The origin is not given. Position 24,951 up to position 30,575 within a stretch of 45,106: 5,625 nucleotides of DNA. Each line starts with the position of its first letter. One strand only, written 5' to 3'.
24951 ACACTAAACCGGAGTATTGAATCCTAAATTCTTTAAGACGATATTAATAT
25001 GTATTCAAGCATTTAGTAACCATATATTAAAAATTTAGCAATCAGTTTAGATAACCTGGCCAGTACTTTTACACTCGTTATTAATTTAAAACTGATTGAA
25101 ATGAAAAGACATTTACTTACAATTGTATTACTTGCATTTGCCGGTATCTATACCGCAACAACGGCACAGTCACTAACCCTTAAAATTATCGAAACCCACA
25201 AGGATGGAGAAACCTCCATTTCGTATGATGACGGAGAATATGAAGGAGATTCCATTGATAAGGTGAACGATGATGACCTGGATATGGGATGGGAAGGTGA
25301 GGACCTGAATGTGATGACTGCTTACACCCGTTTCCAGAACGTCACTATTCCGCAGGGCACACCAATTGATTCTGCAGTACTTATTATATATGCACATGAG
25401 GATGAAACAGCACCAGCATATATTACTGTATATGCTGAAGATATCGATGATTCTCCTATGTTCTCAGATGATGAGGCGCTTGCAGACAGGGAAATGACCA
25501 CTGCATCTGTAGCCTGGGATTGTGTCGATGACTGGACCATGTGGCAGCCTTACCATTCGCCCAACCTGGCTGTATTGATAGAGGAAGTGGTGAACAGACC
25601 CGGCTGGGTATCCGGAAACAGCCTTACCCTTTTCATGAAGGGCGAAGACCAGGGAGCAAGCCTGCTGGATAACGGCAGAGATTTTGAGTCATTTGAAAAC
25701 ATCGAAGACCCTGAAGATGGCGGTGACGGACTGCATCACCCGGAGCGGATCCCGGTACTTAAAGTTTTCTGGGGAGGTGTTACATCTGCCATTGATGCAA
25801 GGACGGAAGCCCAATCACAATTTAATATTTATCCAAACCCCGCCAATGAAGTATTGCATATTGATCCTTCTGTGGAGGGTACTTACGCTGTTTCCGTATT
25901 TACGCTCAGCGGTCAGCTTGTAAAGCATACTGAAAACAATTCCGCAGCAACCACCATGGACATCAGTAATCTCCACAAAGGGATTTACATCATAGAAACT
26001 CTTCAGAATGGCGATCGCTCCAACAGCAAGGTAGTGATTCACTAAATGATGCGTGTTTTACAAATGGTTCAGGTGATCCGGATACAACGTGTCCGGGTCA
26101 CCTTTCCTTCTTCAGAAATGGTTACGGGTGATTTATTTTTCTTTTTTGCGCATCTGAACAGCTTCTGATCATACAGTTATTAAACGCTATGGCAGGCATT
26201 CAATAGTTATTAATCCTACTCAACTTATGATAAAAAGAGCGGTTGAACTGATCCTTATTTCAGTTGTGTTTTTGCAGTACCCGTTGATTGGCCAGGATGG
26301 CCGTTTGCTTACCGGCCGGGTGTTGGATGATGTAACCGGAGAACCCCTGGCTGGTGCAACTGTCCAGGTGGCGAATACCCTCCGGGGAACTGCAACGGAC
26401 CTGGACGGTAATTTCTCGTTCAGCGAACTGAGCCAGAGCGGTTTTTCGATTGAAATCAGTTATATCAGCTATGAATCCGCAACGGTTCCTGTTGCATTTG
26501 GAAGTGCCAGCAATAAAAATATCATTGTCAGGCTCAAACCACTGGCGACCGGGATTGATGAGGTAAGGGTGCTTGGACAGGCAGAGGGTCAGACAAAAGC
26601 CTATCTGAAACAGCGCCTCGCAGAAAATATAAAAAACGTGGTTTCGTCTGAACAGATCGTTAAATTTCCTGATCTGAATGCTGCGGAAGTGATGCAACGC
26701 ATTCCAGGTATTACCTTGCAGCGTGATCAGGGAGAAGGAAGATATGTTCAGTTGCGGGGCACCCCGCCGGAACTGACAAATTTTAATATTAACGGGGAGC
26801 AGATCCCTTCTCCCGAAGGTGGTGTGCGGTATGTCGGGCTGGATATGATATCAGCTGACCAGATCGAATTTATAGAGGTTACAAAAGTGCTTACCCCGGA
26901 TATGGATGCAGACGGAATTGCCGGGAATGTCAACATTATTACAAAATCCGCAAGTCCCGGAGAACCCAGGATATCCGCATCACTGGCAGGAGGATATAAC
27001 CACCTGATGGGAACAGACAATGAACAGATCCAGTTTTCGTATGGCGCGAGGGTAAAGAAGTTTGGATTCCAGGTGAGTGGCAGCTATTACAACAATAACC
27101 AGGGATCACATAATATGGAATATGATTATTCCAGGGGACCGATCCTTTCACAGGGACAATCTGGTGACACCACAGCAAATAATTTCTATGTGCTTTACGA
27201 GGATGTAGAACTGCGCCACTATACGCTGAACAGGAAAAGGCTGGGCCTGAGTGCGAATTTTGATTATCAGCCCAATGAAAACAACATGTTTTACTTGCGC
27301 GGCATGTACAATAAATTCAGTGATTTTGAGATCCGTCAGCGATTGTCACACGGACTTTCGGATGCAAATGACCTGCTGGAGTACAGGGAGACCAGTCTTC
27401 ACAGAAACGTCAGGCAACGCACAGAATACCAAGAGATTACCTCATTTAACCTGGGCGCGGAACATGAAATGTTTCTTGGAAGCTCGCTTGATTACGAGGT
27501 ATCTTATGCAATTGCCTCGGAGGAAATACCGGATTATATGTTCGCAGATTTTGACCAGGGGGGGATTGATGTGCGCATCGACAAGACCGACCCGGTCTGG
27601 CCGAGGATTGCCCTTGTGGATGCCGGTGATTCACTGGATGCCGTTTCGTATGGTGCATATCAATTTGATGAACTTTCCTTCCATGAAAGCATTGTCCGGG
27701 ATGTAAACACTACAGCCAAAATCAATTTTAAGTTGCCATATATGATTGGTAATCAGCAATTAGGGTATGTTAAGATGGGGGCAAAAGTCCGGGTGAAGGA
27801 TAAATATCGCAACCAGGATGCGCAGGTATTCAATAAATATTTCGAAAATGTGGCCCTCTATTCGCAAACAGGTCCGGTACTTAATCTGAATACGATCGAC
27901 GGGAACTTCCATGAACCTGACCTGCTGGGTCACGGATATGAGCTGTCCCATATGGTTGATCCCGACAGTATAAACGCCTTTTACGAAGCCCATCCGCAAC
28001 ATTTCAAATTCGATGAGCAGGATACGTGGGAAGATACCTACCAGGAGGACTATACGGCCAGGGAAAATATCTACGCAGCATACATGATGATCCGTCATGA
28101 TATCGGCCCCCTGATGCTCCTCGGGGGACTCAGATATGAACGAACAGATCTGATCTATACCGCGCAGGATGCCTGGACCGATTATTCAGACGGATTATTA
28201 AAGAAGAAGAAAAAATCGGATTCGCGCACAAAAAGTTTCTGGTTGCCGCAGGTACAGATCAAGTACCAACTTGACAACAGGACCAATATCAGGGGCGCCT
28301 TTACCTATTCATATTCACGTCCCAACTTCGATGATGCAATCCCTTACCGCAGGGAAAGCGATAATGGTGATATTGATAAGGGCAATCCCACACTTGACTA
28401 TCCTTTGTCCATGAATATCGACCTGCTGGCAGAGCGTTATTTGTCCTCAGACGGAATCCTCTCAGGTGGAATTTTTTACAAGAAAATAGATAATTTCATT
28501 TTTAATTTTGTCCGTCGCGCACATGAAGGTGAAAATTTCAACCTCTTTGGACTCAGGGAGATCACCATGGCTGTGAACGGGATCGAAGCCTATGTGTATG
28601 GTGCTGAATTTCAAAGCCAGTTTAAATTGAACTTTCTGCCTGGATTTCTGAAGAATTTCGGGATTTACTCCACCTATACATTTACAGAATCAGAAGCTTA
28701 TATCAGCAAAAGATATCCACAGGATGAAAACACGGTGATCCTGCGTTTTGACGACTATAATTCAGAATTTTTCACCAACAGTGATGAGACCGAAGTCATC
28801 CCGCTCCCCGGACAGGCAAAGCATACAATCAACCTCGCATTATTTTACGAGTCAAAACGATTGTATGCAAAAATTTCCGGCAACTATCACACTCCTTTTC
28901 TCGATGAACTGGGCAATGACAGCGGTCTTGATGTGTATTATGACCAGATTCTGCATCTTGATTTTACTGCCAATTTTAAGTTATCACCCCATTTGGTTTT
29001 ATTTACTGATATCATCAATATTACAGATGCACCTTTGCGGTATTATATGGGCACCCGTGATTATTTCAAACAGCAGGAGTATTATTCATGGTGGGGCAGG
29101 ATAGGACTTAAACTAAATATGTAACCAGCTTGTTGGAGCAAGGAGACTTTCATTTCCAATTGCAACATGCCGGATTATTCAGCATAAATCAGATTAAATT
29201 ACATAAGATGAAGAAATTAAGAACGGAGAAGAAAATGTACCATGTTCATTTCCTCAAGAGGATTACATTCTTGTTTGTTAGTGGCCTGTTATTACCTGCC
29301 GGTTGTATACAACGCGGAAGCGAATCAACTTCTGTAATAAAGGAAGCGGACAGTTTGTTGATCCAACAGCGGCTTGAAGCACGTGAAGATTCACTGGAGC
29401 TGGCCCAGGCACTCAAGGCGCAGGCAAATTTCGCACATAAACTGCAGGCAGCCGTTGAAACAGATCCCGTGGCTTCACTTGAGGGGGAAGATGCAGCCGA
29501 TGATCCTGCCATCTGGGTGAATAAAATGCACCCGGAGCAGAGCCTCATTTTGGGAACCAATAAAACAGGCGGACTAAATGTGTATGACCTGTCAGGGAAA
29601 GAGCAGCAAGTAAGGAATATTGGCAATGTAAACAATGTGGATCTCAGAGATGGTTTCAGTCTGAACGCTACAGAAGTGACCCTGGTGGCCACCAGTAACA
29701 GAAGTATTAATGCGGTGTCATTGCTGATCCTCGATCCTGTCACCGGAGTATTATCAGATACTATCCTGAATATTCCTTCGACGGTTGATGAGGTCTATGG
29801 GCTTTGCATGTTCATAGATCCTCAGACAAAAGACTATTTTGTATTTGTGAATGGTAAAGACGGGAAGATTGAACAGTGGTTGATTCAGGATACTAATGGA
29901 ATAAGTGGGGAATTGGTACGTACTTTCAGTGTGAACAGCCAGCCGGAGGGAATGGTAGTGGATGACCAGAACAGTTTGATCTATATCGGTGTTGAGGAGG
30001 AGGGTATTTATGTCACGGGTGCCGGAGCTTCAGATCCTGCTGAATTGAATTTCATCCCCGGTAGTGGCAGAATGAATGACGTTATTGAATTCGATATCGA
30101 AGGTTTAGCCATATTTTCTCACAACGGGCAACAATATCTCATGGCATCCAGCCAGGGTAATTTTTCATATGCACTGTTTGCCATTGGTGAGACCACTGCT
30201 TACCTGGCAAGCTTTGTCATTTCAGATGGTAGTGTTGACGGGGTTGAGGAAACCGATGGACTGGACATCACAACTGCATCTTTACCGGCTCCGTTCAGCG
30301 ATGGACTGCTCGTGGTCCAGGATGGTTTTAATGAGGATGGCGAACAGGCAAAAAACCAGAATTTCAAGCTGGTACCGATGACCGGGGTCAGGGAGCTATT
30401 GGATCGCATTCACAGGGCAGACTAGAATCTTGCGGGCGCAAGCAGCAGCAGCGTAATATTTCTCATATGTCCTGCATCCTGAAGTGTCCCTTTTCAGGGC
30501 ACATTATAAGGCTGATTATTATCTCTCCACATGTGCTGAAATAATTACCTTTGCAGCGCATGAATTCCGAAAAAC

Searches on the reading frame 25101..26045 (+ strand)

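Call 34: search_protein_families(library=pfam, proteins=[window:25101-26045:+], max_evalue=0.00001)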
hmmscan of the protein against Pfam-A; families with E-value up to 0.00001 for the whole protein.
window:25101-26045:+ (314 aa): 1 family
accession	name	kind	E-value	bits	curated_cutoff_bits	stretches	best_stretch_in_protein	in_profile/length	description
PF18962.6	Por_Secre_tail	-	9.2e-15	55.1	27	1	243-313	1-75/75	Secretion system C-terminal sorting domain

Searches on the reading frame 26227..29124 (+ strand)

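Call 34: search_protein_families(library=pfam, proteins=[window:26227-29124:+], max_evalue=0.00001)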
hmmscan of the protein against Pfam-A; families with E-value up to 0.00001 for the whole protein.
window:26227-29124:+ (965 aa): 5 families
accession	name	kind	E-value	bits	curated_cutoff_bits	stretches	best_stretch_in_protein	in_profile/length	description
PF00593.30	TonB_dep_Rec_b-barrel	-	2.7e-19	70.8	27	1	509-931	72-435/436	TonB dependent receptor-like, beta-barrel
PF13715.12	CarbopepD_reg_2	-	1.7e-18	66.9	32.2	1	28-115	1-88/88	CarboxypepD_reg-like domain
PF14905.12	OMP_b-brl_3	-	1.1e-17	64.7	27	1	598-880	95-340/408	Outer membrane protein beta-barrel family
PF13620.12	CarboxypepD_reg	-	3.3e-13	50.2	32.3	1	28-102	2-80/82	Carboxypeptidase regulatory-like domain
PF07715.20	Plug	-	7.1e-13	49.4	23.9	1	136-233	9-106/107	TonB-dependent Receptor Plug Domain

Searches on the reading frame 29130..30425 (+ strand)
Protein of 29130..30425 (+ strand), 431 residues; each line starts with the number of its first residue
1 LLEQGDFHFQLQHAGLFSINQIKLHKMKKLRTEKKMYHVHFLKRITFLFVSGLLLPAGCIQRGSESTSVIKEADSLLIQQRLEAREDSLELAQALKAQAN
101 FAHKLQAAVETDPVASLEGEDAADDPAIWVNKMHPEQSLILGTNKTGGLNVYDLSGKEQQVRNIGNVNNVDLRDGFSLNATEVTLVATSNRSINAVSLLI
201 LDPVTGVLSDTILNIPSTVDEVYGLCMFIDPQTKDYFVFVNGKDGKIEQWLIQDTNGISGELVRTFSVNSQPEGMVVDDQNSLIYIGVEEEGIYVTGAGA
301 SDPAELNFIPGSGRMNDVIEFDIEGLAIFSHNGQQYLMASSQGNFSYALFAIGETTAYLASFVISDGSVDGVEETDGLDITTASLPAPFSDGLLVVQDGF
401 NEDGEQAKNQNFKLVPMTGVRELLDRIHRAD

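Call 34: search_protein_families(library=pfam, proteins=[window:29130-30425:+], max_evalue=0.00001)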
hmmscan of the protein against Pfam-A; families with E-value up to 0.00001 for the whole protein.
window:29130-30425:+ (431 aa): 1 family
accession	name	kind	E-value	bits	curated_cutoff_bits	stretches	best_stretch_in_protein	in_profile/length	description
PF02333.21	Phytase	-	8.7e-76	255.8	21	1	96-423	24-356/375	Phytase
